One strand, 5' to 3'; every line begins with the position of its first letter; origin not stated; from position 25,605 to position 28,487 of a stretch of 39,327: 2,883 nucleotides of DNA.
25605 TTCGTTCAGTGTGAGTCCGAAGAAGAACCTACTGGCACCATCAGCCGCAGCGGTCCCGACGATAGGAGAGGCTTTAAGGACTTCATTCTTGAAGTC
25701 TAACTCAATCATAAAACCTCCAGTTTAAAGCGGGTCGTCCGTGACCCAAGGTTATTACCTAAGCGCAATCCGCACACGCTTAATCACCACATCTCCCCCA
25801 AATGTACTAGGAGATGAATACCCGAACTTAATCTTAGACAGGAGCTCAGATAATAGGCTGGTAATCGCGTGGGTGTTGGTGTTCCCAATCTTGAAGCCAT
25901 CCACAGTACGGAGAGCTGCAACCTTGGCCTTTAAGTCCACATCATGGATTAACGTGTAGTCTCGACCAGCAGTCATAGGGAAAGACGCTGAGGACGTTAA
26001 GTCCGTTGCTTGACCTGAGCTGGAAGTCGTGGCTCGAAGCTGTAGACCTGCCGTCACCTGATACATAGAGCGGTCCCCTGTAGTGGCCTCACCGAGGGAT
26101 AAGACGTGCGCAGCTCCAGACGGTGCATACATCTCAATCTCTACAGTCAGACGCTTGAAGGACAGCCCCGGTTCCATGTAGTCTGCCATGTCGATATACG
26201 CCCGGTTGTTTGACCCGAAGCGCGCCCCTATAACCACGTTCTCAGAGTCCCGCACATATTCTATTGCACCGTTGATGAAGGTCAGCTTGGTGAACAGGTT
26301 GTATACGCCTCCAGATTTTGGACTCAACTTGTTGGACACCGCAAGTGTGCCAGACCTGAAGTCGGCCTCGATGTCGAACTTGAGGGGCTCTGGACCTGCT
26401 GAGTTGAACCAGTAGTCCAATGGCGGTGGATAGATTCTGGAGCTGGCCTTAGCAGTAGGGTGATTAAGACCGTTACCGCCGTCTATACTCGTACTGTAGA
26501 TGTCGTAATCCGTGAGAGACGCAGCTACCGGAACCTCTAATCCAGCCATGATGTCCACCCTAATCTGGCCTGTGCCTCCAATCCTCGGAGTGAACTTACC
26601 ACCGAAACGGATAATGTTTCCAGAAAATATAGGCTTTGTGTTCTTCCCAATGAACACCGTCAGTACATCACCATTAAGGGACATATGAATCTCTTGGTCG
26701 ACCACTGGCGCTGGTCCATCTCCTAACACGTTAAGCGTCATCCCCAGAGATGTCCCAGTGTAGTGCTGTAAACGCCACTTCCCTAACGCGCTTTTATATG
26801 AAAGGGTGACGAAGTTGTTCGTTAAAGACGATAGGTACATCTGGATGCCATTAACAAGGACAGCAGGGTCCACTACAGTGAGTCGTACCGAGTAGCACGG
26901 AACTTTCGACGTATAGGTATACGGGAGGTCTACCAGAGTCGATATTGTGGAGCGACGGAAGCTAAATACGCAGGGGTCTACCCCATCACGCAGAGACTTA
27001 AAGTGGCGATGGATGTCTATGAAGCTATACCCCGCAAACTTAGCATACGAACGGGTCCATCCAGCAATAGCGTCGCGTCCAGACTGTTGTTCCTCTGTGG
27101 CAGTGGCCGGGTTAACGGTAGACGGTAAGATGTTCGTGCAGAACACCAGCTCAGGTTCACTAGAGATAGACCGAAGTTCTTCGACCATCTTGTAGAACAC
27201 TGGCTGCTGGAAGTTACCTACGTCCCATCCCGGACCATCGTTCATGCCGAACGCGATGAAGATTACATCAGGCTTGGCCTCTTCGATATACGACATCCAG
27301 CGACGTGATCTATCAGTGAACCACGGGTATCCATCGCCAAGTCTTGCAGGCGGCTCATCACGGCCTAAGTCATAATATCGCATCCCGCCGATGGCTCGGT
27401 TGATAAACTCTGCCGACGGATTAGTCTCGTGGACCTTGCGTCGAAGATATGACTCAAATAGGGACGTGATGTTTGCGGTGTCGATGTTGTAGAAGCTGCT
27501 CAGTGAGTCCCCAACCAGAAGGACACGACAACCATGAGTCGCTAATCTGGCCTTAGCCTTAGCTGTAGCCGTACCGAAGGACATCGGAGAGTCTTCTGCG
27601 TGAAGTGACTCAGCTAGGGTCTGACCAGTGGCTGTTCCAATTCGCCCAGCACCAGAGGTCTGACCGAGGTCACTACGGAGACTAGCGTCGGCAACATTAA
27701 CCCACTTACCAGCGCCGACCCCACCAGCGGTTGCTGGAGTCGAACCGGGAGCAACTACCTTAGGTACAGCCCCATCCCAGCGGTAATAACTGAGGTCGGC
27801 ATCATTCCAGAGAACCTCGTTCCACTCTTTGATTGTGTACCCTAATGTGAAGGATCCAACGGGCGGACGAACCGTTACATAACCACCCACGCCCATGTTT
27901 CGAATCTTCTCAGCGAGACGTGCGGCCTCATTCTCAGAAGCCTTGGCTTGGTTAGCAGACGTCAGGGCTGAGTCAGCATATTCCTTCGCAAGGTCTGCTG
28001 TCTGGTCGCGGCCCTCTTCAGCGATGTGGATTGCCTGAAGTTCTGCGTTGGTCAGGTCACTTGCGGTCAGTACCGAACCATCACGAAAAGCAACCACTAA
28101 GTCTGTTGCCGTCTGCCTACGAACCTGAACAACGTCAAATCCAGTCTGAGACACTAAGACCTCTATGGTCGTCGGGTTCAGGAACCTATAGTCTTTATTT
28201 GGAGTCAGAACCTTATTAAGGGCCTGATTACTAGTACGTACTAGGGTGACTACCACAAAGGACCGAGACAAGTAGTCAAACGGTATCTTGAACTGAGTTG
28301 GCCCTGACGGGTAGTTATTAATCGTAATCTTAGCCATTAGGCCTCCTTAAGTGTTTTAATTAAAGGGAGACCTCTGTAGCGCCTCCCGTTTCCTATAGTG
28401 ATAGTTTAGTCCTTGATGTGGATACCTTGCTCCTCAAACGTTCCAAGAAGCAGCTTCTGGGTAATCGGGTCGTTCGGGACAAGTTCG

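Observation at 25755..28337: Tail fiber carries an SGNH/GDSL esterase-like domain in place of the T7 receptor-binding tip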

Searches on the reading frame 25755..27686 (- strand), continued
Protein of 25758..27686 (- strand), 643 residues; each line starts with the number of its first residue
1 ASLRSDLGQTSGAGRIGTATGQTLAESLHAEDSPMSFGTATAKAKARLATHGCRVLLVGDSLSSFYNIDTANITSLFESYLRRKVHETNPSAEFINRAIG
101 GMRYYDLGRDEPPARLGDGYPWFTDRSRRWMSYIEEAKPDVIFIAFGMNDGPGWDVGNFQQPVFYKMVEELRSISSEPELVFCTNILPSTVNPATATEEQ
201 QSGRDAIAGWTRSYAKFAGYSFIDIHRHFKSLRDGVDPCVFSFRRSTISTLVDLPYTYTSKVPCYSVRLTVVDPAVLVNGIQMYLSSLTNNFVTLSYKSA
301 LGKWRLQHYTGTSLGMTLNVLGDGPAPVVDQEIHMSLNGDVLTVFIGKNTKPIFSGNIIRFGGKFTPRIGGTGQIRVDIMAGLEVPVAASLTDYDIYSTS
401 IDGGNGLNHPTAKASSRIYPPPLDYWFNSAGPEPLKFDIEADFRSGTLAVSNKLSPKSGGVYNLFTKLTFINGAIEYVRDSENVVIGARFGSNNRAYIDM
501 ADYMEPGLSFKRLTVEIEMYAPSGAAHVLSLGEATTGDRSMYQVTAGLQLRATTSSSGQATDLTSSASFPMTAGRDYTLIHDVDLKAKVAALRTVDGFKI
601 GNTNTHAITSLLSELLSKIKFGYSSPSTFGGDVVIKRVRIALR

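Call 63: fold_search(model_id=the predicted structure, library=viral)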
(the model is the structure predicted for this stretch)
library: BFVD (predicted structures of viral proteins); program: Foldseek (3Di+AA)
matches with E <= 10: 1495; with E <= 0.001: 430
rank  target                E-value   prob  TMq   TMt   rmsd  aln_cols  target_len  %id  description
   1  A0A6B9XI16            1.6e-88  1.00  0.62  0.58  18.0       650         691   51  SGNH hydrolase-type esterase domain-containing protein [Escherichia phage anhysbys]
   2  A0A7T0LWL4            1.0e-33  1.00  0.54  0.39   8.5       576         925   20  Tail spike protein [Pectobacterium phage Possum]
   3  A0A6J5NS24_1          6.0e-15  1.00  0.23  0.18  19.9       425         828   12  Concanavalin A-like lectin/glucanases superfamily (Fragment) [uncultured Caudovirales phage]
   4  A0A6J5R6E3            8.6e-14  1.00  0.22  0.16  21.3       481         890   11  LamG domain containing protein (Fragment) [uncultured Caudovirales phage]
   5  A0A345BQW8            1.5e-13  1.00  0.21  0.18  27.1       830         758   11  (no name in the UniProt tables at hand)
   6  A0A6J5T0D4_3          8.8e-13  1.00  0.20  0.11  23.5       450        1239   13  Concanavalin A-like lectin/glucanases superfamily [uncultured Caudovirales phage]
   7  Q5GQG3                1.2e-12  1.00  0.25  0.15  20.7       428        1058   13  Hypothetical-Protein / belonging to T4-LIKE GC: 864 [Synechococcus phage S-PM2]
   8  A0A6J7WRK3            1.6e-12  1.00  0.20  0.10  24.3       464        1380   13  Concanavalin A-like lectin/glucanases superfamily [uncultured Caudovirales phage]
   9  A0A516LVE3            1.7e-12  1.00  0.27  0.38  15.5       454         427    9  (no name in the UniProt tables at hand)
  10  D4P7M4                1.8e-12  1.00  0.17  0.13  24.9       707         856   10  Tail fiber protein [Rhodococcus phage ReqiPoco6]
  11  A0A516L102            2.4e-12  1.00  0.19  0.11  19.4       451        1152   12  (no name in the UniProt tables at hand)
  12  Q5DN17                2.6e-12  1.00  0.24  0.19  19.1       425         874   12  Gp88 [Alphaproteobacteria phage PhiJL001]
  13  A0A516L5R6            1.1e-11  1.00  0.23  0.12  18.9       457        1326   12  (no name in the UniProt tables at hand)
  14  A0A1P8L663            1.1e-11  1.00  0.24  0.28  24.4       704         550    9  Tail spike protein [Pectobacterium phage PP99]
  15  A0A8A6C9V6            2.3e-11  1.00  0.22  0.21  20.3       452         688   13  (no name in the UniProt tables at hand)
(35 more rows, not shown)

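Call 72: search_protein_families(library=pfam, proteins=[L002:5842-7914:+, L001:1253-4027:+, L003:8421-10766:+], max_evalue=0.01)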
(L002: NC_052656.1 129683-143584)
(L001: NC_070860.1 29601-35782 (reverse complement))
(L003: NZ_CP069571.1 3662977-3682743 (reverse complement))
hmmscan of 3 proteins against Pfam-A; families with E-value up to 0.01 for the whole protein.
L002:5842-7914:+ (691 aa): 2 families
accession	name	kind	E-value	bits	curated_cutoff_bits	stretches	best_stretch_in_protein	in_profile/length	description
PF13472.12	Lipase_GDSL_2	-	4.4e-12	47.3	32.9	1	100-274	2-155/178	GDSL-like Lipase/Acylhydrolase family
PF00657.28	Lipase_GDSL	-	4e-06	27.6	23.6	1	97-268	1-173/208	GDSL-like Lipase/Acylhydrolase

L001:1253-4027:+ (925 aa): 3 families
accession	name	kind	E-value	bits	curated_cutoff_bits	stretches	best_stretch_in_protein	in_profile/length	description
PF13472.12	Lipase_GDSL_2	-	8.7e-05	23.5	32.9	1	428-598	2-156/178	GDSL-like Lipase/Acylhydrolase family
PF00657.28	Lipase_GDSL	-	0.00077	20.1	23.6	1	425-521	1-93/208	GDSL-like Lipase/Acylhydrolase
PF18668.6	Tail_spike_N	-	0.0014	19.1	25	1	232-271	13-54/70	Tail spike TSP1/Gp66 receptor binding N-terminal domain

L003:8421-10766:+ (782 aa): 3 families
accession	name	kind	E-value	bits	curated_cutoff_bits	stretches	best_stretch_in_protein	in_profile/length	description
PF18668.6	Tail_spike_N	-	6.7e-15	55.4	25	1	71-138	4-70/70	Tail spike TSP1/Gp66 receptor binding N-terminal domain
PF13472.12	Lipase_GDSL_2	-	1.3e-14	55.5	32.9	1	196-370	2-155/178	GDSL-like Lipase/Acylhydrolase family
PF00657.28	Lipase_GDSL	-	0.0002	22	23.6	1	193-294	1-93/208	GDSL-like Lipase/Acylhydrolase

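Call 75: find_encoding_contigs(protein=P0002, flank=8000, max_places=2)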
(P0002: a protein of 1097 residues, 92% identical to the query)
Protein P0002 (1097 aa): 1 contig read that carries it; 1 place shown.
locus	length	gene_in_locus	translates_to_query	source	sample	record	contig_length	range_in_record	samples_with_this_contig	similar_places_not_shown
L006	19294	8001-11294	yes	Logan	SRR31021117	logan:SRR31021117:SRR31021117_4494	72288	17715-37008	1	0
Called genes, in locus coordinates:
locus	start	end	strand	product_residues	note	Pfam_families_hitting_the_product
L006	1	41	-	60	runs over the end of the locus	-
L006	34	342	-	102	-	-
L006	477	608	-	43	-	-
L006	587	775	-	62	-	-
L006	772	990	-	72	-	-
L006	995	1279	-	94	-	-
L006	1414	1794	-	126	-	PF26984:Phage_N4_Gp2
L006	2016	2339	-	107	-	PF26891:Phage_N4_Gp1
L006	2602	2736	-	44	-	-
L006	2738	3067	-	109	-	-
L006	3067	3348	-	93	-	-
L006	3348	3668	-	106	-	-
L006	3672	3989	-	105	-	-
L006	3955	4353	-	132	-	-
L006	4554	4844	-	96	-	-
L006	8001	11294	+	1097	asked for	PF18668:Tail_spike_N, PF00657:Lipase_GDSL (weak), PF13472:Lipase_GDSL_2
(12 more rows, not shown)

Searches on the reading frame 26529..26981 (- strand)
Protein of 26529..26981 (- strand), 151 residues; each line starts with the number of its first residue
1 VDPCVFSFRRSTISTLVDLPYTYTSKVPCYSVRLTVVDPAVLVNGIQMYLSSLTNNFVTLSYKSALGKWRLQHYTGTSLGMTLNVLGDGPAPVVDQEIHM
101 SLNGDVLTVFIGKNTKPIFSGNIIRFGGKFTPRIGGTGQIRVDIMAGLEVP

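Call 32: search_protein_families(library=pfam, proteins=[window:26529-26981:-], max_evalue=10)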
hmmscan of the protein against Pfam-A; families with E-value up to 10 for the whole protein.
seq(151 aa): 0 families
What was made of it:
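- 26529..26981 (-): Residues 453-603: ConA/LamG-like beta-sandwich inserted into the SGNH fold. No Pfam hit when tested alone (call 32).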

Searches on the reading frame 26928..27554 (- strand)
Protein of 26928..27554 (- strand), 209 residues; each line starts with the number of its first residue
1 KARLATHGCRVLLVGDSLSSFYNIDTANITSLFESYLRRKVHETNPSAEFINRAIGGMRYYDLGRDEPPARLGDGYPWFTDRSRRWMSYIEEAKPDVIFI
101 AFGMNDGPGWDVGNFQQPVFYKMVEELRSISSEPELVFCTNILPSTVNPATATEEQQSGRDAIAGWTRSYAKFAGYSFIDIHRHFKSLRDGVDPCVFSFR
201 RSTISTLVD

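Call 56: search_protein_families(library=pfam, proteins=[window:26928-27554:-], max_evalue=0.01)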
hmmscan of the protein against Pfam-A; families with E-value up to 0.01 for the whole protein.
seq(209 aa): 2 families
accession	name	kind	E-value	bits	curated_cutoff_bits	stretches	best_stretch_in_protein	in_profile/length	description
PF13472.12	Lipase_GDSL_2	-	1.1e-14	55.7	32.9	1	14-187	2-155/178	GDSL-like Lipase/Acylhydrolase family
PF00657.28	Lipase_GDSL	-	8.4e-09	36.3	23.6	1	11-188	1-180/208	GDSL-like Lipase/Acylhydrolase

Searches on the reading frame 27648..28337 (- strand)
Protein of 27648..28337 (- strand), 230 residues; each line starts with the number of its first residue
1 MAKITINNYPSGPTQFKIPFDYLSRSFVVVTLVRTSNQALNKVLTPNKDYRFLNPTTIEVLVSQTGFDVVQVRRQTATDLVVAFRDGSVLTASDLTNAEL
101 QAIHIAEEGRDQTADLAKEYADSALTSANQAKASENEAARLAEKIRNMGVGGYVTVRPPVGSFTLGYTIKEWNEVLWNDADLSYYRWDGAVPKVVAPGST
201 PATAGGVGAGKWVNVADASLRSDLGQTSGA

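Call 41: search_dna_similar(query=window:27648-28337:-, collection=phages, mode=protein, max_rows=30)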
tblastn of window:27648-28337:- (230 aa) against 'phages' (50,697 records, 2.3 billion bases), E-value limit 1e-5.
Records with a match: 1926; places in all: 2214; records where one place covers at least 80% of the query: 343.
Best place of each record, by identity: 95-99% 2; 60-80% 181; <60% 1743.
By first word of the organism name: Escherichia 463; Klebsiella 438; Salmonella 403; Pseudomonas 140; Yersinia 84; Enterobacter 42; Dickeya 39; Pectobacterium 37; Shigella 32; Vibrio 28; and 41 more.
By host as written in the record: - 350; Klebsiella pneumoniae 225; Escherichia coli 155; Salmonella enterica 46; Yersinia pestis 38; Salmonella enterica subsp. enterica serovar Typhi 36; Klebsiella pneumoniae 135080 30; Pseudomonas putida KT2440 and Paw85 25; and 430 more.
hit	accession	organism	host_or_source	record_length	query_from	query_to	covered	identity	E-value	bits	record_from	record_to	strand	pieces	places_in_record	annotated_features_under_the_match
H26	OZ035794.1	Kayfunavirus BDX03P1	-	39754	1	230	100%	95.7%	8e-145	451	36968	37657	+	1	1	record has no annotation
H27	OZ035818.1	Kayfunavirus BDX03P1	-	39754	1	230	100%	95.7%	8e-145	451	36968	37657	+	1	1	record has no annotation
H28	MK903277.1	Escherichia phage Pisces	Escherichia coli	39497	1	224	97%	66.1%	2e-92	301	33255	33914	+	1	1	tail spike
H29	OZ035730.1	Kayfunavirus CLBP1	-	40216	5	230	98%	64.6%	2e-88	290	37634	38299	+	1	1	record has no annotation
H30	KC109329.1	Escherichia phage CLB_P1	-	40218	5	230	98%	64.6%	2e-88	290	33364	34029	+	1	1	tail fiber protein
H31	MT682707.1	Escherichia phage vB_EcoP_SP7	waste water from pig farming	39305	5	230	98%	64.2%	1e-87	288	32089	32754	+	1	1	tailspike protein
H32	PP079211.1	Escherichia phage phiHAO1-1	Escherichia coli APEC E13010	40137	5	230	98%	64.2%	2e-87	287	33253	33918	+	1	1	HAO1_gp45: tail spike protein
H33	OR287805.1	Klebsiella phage SEA1f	Klebsiella pneumoniae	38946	5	230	98%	64.2%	5e-87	286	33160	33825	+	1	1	tailspike protein with depolymerase domain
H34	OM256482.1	Providencia phage EPr2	Providencia rettgeri MRSN 845308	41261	5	229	98%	64.4%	3e-89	292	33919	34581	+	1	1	putative tail fiber protein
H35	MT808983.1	Escherichia phage TM1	Escherichia coli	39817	5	224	96%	65.5%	1e-87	288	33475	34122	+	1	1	tail fibers protein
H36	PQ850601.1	Escherichia phage ElsieAttenhofer_Bas105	Escherichia coli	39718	5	230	98%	63.7%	8e-89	291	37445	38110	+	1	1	tail protein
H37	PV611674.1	Bacteriophage CHX131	human stool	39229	5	230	98%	63.7%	2e-88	290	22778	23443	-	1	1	hypothetical protein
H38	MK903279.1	Escherichia phage Peacock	Escherichia coli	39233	5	230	98%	63.7%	1e-87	288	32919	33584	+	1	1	tail spike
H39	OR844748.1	Escherichia phage ECO104 4-5-2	Escherichia coli O104:H4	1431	5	230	98%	63.7%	1e-93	286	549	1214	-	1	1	record has no annotation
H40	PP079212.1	Escherichia phage phiHAO2-2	Escherichia coli E18055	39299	5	230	98%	63.7%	6e-87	286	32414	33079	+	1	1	HAO2_gp42: tail spike protein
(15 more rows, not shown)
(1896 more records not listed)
